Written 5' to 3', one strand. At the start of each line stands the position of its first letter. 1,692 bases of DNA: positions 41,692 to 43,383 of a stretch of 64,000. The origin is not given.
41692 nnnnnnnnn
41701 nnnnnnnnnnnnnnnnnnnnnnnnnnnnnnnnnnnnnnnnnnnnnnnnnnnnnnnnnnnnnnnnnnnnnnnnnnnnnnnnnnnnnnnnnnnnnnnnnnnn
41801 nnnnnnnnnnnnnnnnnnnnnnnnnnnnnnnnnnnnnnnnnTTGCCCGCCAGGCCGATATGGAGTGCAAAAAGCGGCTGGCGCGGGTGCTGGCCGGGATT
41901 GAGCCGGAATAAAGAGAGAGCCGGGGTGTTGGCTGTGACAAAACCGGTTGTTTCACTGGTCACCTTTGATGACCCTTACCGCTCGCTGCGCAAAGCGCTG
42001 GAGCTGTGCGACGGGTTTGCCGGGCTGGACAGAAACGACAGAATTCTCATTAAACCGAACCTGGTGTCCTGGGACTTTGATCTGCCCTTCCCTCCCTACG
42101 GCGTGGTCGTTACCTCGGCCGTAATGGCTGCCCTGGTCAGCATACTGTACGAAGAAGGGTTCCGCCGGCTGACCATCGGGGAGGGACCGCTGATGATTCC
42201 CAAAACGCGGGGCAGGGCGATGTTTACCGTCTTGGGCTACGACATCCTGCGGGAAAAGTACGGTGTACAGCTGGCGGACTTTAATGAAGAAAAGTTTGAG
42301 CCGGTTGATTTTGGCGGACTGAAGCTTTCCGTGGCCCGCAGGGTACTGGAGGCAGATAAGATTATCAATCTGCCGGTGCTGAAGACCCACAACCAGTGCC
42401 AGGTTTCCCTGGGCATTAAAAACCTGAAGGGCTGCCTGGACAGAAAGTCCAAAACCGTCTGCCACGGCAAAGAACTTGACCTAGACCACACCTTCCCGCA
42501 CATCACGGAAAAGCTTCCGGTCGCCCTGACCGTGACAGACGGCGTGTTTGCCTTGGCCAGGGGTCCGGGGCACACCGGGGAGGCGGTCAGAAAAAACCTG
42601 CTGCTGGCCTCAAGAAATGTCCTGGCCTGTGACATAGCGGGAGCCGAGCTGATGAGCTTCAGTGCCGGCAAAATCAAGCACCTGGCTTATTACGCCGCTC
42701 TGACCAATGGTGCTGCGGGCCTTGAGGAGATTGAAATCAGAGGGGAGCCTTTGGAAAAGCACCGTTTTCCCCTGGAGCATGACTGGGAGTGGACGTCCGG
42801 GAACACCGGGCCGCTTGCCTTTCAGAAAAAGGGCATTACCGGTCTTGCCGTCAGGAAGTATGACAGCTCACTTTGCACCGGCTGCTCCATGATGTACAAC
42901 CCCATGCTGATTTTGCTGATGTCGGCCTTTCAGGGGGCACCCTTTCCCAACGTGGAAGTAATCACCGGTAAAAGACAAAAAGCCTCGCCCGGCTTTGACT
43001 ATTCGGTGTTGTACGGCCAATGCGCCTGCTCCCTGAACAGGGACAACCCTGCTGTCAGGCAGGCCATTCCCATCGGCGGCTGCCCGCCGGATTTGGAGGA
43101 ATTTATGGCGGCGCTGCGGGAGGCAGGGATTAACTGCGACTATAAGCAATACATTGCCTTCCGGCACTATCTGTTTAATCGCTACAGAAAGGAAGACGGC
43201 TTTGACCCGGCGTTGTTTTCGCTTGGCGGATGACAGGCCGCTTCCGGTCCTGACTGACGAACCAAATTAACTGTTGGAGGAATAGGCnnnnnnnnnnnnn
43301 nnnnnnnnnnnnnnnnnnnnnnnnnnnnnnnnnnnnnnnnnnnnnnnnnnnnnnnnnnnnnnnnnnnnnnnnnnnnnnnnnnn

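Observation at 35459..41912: Two different ketyl-radical dehydratase systems in one operon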

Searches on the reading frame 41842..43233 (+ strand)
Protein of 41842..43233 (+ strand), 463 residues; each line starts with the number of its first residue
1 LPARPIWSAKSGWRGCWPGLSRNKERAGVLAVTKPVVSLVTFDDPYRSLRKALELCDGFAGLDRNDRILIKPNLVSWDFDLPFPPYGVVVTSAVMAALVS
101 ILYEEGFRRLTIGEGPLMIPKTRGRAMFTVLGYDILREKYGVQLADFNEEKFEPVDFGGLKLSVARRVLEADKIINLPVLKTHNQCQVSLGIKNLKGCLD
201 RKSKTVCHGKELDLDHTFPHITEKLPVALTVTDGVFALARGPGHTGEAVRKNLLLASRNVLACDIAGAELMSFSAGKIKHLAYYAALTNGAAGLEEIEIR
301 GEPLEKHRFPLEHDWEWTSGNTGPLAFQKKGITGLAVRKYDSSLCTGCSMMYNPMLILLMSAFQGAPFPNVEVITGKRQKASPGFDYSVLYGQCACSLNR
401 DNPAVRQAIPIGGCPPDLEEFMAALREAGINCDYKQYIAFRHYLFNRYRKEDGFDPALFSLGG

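Call 4: search_protein_families(library=pfam, proteins=[window:41842-43233:+])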
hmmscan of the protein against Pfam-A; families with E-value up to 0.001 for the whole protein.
window:41842-43233:+ (463 aa): 1 family
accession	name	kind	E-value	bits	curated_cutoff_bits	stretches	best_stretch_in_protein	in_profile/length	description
PF04015.17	DUF362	-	6.6e-38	131.2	24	1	68-268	1-199/200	Domain of unknown function (DUF362)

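Call 5: search_protein_families(library=ncbifam, proteins=[window:41842-43233:+], max_evalue=0.00001)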
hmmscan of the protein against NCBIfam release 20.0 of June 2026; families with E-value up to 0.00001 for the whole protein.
window:41842-43233:+ (463 aa): 1 family
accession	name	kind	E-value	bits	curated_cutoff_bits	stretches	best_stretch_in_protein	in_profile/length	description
NF052623.1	Npun_F2552_fam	equivalog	1.5e-20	73.8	500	1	48-299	19-266/314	Npun_F2552 family protein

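Call 36: search_solved_structures(query=window:41926-43233:+, max_evalue=0.01)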
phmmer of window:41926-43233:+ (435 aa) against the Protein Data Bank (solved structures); distinct sequences matched with E-value up to 0.01: 0.

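Call 65: predict_structure(alignment_id=A1)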
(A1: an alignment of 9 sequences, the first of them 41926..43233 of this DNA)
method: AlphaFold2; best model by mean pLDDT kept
length: 435 residues; sequences in the alignment: 9
mean_pLDDT: 75.8   pTM: 0.81
mean pLDDT of the five models: 75.8, 73.9, 73.9, 73.7, 70.6
residues with pLDDT >= 90: 119; 70-90: 159; 50-70: 107; < 50: 50
segments of 3 or more residues with pLDDT < 50: 1-3, 57-59, 209-218, 285-306, 418-425
pLDDT, mean of each block of 10 residues (from residue 1): 73 90 97 96 74 51 80 97 79 60 85 90 85 87 95 71 85 71 69 90 73 46 83 94 86 90 93 92 52 47 49 62 68 59 70 78 82 85 76 82 68 52 53 65
secondary structure, 60 per line:
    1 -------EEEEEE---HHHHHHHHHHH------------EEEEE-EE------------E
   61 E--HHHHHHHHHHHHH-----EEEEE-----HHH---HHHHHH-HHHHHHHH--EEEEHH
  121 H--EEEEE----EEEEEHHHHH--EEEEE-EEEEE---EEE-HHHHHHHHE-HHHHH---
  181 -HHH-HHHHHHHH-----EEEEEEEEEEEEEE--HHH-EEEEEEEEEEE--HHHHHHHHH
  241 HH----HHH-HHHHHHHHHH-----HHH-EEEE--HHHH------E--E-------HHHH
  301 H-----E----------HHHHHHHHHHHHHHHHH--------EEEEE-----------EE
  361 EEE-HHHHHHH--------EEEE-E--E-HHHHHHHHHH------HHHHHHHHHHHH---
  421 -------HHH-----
elements in order: E8-13 H17-27 E40-44 H64-76 E82-86 H98-103 H105-112 E115-118 E124-128 E133-137 H138-142 E145-149 E151-155 E159-161 H163-170 H173-177 H186-193 E199-212 E219-229 H232-242 H251-260 E270-273 H276-279 H297-301 H318-334 E343-347 E359-363 H365-371 E380-383 H390-399 H406-417

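Call 68: fold_search(model_id=the predicted structure, library=pdb)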
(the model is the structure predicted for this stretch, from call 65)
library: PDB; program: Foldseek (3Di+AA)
matches with E <= 10: 710; with E <= 0.001: 19
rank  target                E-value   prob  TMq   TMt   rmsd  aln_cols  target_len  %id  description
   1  7s91                  1.5e-06  1.00  0.33  0.36   6.9       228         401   17  Structure of the malate racemase mar2 apoprotein from Thermoanaerobacterium thermosaccharolyticum at 2.25 angstroms reso (released 2021-10-13)
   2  6d6z                  6.7e-06  1.00  0.33  0.36   7.1       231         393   16  Structure of the malate racemase apoprotein from Thermoanaerobacterium thermosaccharolyticum (released 2019-04-24)
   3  9eia_B                9.7e-06  1.00  0.34  0.35   8.6       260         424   14  A broad-substrate spectrum lactate racemase A from Isosphaera pallida in complex with copurified D-lactate (released 2025-01-29)
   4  8ezf                  1.6e-05  1.00  0.28  0.29  12.5       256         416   12  A tethered niacin-derived pincer complex with a nickel-carbon or sulfite-carbon bond in lactate racemase R98A/R100A vari (released 2023-01-25)
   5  2yjg_A                1.7e-05  1.00  0.34  0.35   7.8       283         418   14  Structure of the lactate racemase apoprotein from Thermoanaerobacterium thermosaccharolyticum (released 2012-05-30)
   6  2yjg_B                1.8e-05  1.00  0.32  0.34   8.4       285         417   13  Structure of the lactate racemase apoprotein from Thermoanaerobacterium thermosaccharolyticum (released 2012-05-30)
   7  4nar                  2.0e-05  1.00  0.33  0.34   6.7       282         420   15  Crystal Structure of the Q9WYS3 protein from Thermotoga maritima. Northeast Structural Genomics Consortium Target VR152 (released 2013-11-06)
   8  5huq_A                3.3e-05  1.00  0.28  0.28   9.5       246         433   15  A tethered niacin-derived pincer complex with a nickel-carbon bond in lactate racemase (released 2016-02-10)
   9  9eid                  5.1e-05  1.00  0.35  0.36   8.4       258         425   14  A broad-substrate spectrum lactate racemase A from Isosphaera pallida in complex with D-2-Hydroxybutyrate (released 2025-01-29)
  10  6c1w_A                5.4e-05  1.00  0.27  0.27  12.1       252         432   14  A tethered niacin-derived pincer complex with a nickel-carbon or sulfite-carbon bond in lactate racemase (released 2018-03-14)
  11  9q3j_E                8.3e-05  1.00  0.30  0.29   8.8       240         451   14  Structures of LarA-like nickel-pincer nucleotide cofactor-utilizing enzyme with a single catalytic histidine residue f (released 2025-09-17)
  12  9q3k_A                1.0e-04  1.00  0.28  0.26   5.1       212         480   16  Structure of LarA-like nickel-pincer nucleotide cofactor-utilizing enzyme with a single catalytic histidine residue fr (released 2025-09-24)
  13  5huq_B                1.0e-04  1.00  0.28  0.28  13.0       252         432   12  A tethered niacin-derived pincer complex with a nickel-carbon bond in lactate racemase (released 2016-02-10)
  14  9q3j_G                1.1e-04  1.00  0.29  0.28   9.1       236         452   13  Structures of LarA-like nickel-pincer nucleotide cofactor-utilizing enzyme with a single catalytic histidine residue f (released 2025-09-17)
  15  8ezh                  1.2e-04  1.00  0.34  0.35   7.5       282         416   13  A tethered niacin-derived pincer complex with a nickel-carbon bond in lactate racemase R98A/R100A variant modeled with s (released 2023-01-25)
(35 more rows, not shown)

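Call 69: search_solved_structures(query=A1, max_evalue=10, show_alignments=3)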
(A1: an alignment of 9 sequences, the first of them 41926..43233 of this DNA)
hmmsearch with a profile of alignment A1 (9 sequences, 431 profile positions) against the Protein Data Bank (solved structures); distinct sequences matched with E-value up to 10: 12.
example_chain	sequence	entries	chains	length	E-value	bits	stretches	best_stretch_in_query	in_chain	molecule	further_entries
6y0l_A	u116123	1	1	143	0.48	12.1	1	231-288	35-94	Low affinity immunoglobulin epsilon Fc receptor membrane-bound form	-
6pwr_A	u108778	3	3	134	0.49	12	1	234-314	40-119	Fc fragment of IgE receptor II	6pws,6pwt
5lgk_E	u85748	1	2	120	0.74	11.4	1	231-283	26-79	Low affinity immunoglobulin epsilon Fc receptor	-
6y0m_A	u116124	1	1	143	0.77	11.4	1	231-283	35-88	Low affinity immunoglobulin epsilon Fc receptor membrane-bound form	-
4gjx_A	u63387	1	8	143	1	11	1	231-283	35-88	Low affinity immunoglobulin epsilon Fc receptor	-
1t8c_A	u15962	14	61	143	1.1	10.9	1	231-283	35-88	Low affinity immunoglobulin epsilon Fc receptor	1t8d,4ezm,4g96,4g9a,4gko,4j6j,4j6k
4gj0_A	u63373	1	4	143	1.1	10.9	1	231-283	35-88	Low affinity immunoglobulin epsilon Fc receptor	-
4gk1_A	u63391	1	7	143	1.1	10.8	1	231-283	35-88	Low affinity immunoglobulin epsilon Fc receptor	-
4gi0_A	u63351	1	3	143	1.4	10.5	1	231-282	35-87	Low affinity immunoglobulin epsilon Fc receptor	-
7qsj_A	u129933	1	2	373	1.7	10.3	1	309-351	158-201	Methylmannose polysaccharide hydrolase (MmpH)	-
6j03_A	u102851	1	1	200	1.8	10.2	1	78-132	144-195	12-epi-hapalindole U synthase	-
5yvk_A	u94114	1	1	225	2.2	9.9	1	78-132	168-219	cyclase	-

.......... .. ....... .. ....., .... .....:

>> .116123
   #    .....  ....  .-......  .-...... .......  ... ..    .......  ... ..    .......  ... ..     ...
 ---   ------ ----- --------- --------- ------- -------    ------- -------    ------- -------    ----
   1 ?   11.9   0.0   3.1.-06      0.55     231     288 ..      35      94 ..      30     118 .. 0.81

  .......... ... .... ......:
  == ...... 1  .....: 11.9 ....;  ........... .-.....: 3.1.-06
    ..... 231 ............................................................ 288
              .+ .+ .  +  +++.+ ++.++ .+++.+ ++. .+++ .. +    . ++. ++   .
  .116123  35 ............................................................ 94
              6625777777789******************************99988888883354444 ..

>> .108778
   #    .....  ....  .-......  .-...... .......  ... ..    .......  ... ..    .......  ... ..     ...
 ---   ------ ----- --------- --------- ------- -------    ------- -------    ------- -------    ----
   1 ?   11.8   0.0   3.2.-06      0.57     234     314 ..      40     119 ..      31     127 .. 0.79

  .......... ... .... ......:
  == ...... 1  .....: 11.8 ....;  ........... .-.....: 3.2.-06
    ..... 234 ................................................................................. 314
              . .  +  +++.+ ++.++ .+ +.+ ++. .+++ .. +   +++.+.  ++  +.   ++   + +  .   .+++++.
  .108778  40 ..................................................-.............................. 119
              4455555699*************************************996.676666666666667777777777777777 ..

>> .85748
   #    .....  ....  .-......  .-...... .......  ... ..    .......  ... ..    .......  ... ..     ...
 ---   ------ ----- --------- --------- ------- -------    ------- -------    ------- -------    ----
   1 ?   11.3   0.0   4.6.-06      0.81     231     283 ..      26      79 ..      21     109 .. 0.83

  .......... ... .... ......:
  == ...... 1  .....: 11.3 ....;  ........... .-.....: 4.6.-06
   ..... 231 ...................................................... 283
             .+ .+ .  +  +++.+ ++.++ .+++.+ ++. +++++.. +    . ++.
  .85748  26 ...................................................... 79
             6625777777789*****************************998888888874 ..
